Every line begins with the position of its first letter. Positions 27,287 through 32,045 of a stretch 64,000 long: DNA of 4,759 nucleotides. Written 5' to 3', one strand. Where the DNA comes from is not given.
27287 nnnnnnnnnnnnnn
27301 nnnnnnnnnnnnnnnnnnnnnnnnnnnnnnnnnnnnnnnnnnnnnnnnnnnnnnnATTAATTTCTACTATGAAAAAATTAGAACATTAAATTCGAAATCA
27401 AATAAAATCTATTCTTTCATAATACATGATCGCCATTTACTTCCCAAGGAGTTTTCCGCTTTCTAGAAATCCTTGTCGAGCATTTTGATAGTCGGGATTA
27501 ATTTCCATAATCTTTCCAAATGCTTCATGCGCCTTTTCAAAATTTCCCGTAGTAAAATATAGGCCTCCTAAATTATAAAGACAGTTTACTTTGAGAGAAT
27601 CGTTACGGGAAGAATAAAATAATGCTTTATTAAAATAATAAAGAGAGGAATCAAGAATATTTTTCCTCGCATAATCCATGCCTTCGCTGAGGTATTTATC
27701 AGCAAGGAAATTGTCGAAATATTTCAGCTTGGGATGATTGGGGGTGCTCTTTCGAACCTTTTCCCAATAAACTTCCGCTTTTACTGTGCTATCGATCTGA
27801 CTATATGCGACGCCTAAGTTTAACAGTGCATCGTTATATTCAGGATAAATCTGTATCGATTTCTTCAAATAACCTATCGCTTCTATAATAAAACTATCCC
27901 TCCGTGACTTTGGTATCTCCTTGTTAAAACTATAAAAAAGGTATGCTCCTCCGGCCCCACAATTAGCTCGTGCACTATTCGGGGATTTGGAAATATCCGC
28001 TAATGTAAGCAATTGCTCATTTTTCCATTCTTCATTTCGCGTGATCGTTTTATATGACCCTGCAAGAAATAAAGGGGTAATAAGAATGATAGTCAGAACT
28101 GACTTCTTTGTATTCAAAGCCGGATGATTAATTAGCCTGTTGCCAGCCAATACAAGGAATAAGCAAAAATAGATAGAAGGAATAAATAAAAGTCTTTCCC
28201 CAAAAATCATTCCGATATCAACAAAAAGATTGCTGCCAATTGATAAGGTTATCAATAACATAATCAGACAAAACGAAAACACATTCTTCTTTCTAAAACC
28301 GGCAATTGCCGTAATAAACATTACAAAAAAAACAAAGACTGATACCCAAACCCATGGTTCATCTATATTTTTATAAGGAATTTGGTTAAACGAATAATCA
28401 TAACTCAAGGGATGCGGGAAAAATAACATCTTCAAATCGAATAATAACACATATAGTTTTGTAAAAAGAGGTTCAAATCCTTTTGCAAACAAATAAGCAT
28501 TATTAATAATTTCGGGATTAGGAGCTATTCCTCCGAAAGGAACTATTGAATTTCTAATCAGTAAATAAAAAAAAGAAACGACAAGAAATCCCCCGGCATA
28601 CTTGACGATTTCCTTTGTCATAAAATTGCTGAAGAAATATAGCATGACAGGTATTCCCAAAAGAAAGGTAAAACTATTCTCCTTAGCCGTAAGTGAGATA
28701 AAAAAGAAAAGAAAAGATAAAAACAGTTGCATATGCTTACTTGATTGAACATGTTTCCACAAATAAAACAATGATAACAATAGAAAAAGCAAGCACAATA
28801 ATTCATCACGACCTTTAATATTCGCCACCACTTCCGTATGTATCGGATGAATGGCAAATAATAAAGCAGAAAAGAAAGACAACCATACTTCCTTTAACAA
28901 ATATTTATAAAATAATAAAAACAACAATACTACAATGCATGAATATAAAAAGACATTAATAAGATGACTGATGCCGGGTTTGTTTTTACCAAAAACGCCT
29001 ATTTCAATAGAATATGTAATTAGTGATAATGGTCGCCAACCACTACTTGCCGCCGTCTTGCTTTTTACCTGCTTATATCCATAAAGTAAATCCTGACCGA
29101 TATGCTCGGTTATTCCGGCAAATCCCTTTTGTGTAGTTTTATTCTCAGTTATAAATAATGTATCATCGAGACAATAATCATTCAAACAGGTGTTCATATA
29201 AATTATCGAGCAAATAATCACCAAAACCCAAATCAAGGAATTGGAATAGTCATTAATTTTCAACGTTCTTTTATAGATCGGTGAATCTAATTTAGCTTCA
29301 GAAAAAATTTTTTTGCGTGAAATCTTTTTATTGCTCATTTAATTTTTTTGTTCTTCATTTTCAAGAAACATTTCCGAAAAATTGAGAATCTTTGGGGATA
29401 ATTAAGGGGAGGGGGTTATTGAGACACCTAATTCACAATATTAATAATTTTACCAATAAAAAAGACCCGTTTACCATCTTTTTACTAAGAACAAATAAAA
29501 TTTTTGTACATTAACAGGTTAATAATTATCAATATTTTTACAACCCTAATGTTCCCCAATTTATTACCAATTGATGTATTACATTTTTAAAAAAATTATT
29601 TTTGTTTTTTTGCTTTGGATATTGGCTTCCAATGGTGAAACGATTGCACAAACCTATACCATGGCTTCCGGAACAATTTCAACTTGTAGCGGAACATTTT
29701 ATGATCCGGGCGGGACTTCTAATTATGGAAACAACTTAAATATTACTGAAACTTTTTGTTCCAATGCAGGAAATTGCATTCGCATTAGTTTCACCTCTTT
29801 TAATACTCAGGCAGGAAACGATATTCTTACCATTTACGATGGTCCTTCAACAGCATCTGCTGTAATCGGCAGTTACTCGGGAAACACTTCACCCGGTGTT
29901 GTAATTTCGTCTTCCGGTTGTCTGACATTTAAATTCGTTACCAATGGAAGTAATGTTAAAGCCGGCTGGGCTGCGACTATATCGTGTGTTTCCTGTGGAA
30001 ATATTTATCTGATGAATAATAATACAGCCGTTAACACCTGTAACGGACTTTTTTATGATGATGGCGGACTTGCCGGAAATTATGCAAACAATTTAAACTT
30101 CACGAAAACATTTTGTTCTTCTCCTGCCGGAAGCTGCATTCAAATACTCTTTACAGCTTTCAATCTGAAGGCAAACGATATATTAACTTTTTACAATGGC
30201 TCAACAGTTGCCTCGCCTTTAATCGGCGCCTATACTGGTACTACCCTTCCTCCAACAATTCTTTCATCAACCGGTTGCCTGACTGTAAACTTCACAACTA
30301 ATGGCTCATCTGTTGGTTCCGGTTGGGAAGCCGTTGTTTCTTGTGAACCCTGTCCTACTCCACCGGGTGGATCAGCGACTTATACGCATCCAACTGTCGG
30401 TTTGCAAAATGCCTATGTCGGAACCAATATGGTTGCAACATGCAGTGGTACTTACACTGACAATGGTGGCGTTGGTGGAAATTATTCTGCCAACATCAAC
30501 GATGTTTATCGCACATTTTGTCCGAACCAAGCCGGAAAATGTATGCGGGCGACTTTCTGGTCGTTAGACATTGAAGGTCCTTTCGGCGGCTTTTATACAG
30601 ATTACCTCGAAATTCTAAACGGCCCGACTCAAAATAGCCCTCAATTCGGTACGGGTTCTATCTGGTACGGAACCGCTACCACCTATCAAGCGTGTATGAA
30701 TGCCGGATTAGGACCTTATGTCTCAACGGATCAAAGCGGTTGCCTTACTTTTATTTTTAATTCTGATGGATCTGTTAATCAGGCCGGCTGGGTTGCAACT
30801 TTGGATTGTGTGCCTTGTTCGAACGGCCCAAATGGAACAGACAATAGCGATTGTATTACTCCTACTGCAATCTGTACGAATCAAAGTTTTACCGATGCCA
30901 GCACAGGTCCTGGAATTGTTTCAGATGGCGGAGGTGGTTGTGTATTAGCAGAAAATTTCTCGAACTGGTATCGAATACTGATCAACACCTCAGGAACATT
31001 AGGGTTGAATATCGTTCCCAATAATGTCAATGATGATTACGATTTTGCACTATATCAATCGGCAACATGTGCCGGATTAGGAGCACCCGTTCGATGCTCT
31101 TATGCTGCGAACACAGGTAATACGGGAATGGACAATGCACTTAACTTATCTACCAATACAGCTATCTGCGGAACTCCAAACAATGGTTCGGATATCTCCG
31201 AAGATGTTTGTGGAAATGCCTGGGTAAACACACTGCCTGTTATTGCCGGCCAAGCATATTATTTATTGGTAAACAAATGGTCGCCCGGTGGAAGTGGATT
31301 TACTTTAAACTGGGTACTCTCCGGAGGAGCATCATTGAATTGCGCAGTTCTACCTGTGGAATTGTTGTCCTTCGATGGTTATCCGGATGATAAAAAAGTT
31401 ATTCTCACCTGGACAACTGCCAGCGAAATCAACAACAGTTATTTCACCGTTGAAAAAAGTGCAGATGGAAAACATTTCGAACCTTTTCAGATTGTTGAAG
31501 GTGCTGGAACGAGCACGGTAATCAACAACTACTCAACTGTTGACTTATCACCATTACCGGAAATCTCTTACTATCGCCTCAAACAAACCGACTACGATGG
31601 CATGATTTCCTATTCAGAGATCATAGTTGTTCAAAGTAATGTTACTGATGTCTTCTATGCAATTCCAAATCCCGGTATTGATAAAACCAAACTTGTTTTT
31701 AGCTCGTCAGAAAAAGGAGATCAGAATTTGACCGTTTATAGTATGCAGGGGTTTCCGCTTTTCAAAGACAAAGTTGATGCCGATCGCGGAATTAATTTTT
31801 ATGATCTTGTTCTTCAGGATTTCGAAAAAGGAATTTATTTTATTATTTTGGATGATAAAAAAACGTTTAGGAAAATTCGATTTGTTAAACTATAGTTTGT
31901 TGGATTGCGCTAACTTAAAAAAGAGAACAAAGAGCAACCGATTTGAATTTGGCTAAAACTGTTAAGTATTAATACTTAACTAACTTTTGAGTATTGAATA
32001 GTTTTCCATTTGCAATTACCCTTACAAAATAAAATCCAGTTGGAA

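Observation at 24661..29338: Candidate polyprenyl-phosphate-sugar-dependent protein O-glycosylation module: two TMTC-like GT-C paralogs with TPR domains flanking a DPM1-like GT2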

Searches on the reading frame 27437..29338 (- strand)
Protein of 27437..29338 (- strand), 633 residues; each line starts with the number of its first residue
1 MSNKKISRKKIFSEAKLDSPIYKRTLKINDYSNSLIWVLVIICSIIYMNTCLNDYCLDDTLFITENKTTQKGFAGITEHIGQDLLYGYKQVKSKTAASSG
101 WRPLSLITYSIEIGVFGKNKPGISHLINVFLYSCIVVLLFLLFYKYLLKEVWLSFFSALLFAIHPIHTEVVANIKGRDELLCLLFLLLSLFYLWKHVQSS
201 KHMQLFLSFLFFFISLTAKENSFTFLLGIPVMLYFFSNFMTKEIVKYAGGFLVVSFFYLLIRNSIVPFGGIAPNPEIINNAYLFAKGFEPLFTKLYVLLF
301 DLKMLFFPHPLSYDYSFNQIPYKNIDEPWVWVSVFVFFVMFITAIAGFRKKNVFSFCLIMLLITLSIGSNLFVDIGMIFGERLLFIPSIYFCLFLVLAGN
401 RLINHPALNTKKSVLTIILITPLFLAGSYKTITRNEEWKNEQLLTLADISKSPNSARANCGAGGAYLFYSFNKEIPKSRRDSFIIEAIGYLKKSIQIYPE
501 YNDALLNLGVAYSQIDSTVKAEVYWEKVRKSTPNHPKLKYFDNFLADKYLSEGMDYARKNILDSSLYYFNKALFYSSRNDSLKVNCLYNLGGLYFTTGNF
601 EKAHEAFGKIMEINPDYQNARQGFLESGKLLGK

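Call 3: search_protein_families(library=pfam, proteins=[window:27437-29338:-], max_evalue=0.1)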
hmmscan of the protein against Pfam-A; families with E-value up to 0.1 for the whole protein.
window:27437-29338:- (633 aa): 12 families
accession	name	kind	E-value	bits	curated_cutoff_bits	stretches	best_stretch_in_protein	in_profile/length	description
PF07719.23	TPR_2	-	2.6e-12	46.3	27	1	586-617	3-34/34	Tetratricopeptide repeat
PF00515.34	TPR_1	-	5.9e-12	45.3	27.8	1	585-617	2-34/34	Tetratricopeptide repeat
PF14559.12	TPR_19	-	9.5e-08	32.7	25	1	486-538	9-61/68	Tetratricopeptide repeat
PF13181.12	TPR_8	-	1.9e-06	28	25.7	1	586-617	3-34/34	Tetratricopeptide repeat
PF13424.12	TPR_12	-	3.2e-05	24.5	30.1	1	565-613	22-74/77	Tetratricopeptide repeat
PF08409.16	TMTC_DUF1736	-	8.2e-05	22.9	27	1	291-335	24-69/75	Protein O-mannosyl-transferase TMTC, DUF1736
PF13174.12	TPR_6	-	0.00027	21.8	26.3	0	503-534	1-32/33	Tetratricopeptide repeat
PF13431.12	TPR_17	-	0.00057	20.4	24.4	0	491-521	2-32/34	Tetratricopeptide repeat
PF13414.12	TPR_11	-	0.00089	19.3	26.8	0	486-514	12-40/42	TPR repeat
PF13374.12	TPR_10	-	0.0016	18.8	27.5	0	585-613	3-31/42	Tetratricopeptide repeat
PF13428.12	TPR_14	-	0.0021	19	23.5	0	585-622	2-39/44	Tetratricopeptide repeat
PF06552.18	TOM20_plant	-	0.059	13.6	20.6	0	453-514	22-81/187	Plant specific mitochondrial import receptor subunit TOM20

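Call 4: search_protein_families(library=ncbifam, proteins=[window:27437-29338:-], max_evalue=0.1)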
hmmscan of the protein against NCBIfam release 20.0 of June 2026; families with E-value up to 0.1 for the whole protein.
window:27437-29338:- (633 aa): 13 families
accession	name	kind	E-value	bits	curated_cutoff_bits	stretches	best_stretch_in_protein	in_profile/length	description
NF040959.1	MamA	equivalog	7.2e-09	35.4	200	1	486-618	55-173/204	magnetosome protein MamA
NF047507.1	TPR_BatC_Lepto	exception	6.2e-08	32.4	175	1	562-622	74-134/214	TPR repeat-containing protein BatC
TIGR02917.1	PEP_TPR_lipo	equivalog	6.7e-06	24.3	312.2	1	485-621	210-332/899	XrtA/PEP-CTERM system TPR-repeat protein PrsT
TIGR02795.1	tol_pal_ybgF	equivalog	9e-06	26.3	90.1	0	580-631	35-86/119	tol-pal system protein YbgF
TIGR02521.1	type_IV_pilW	equivalog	1e-05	25.2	154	1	486-622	49-173/234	type IV pilus biogenesis/stability protein PilW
NF008391.2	PRK11189.1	equivalog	0.0001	21.9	250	1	566-621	80-136/297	lipoprotein NlpI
NF052312.1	T9SS_PorW_SprE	equivalog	0.00019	20.2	250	1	549-616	293-360/716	type IX secretion system periplasmic lipoprotein PorW/SprE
NF047558.1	TPR_END_plus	domain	0.00046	20.1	32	0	587-618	2-33/56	TPR end-of-group domain-containing protein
NF047371.1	FlcA_CTERM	equivalog_domain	0.002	16.7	300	1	542-621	434-510/646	periplasmic flagellar collar protein FlcA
TIGR00990.1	3a0801s09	subfamily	0.0036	16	757.25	0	486-565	349-431/615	mitochondrial import receptor subunit TOM70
NF002725.1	PRK02603.1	equivalog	0.014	15.4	143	0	549-620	38-108/173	photosystem I assembly protein Ycf3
NF033762.1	social_mot_Tgl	equivalog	0.025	13.9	225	0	486-535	154-203/252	social motility TPR repeat lipoprotein Tgl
NF041522.1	TPR_sll0314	equivalog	0.089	12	225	0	506-577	184-252/275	Sll0314/Alr1548 family TPR repeat-containing protein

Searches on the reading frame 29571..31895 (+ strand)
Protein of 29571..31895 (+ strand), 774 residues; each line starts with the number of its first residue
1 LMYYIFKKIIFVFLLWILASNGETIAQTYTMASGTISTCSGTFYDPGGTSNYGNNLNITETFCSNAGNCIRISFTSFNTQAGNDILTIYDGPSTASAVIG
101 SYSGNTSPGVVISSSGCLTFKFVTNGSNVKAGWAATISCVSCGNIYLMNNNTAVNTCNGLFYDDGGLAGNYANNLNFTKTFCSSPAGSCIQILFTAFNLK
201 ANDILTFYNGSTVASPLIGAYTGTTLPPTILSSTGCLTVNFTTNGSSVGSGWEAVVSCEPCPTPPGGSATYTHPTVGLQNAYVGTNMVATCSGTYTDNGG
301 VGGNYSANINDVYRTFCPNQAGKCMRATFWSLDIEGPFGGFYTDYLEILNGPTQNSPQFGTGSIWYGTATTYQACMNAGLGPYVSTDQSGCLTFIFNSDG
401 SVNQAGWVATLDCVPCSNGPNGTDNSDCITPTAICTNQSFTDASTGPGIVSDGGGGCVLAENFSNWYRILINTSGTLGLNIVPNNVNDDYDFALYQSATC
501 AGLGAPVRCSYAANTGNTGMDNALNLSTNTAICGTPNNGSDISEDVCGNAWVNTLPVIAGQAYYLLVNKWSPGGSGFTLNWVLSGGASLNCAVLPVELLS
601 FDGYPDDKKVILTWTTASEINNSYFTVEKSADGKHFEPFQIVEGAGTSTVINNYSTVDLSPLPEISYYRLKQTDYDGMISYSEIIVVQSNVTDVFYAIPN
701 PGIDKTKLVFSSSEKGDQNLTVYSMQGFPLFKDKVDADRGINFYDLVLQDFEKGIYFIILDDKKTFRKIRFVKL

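Call 33: search_protein_families(library=pfam, proteins=[window:29571-31895:+], max_evalue=0.001)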
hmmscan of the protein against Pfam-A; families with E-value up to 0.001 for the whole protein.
window:29571-31895:+ (774 aa): 2 families
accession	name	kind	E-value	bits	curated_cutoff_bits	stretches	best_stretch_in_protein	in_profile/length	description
PF00431.26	CUB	-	1.1e-24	87.3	21.4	2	34-136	3-109/110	CUB domain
PF18962.6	Por_Secre_tail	-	0.00012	22.7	27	1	699-768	3-72/75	Secretion system C-terminal sorting domain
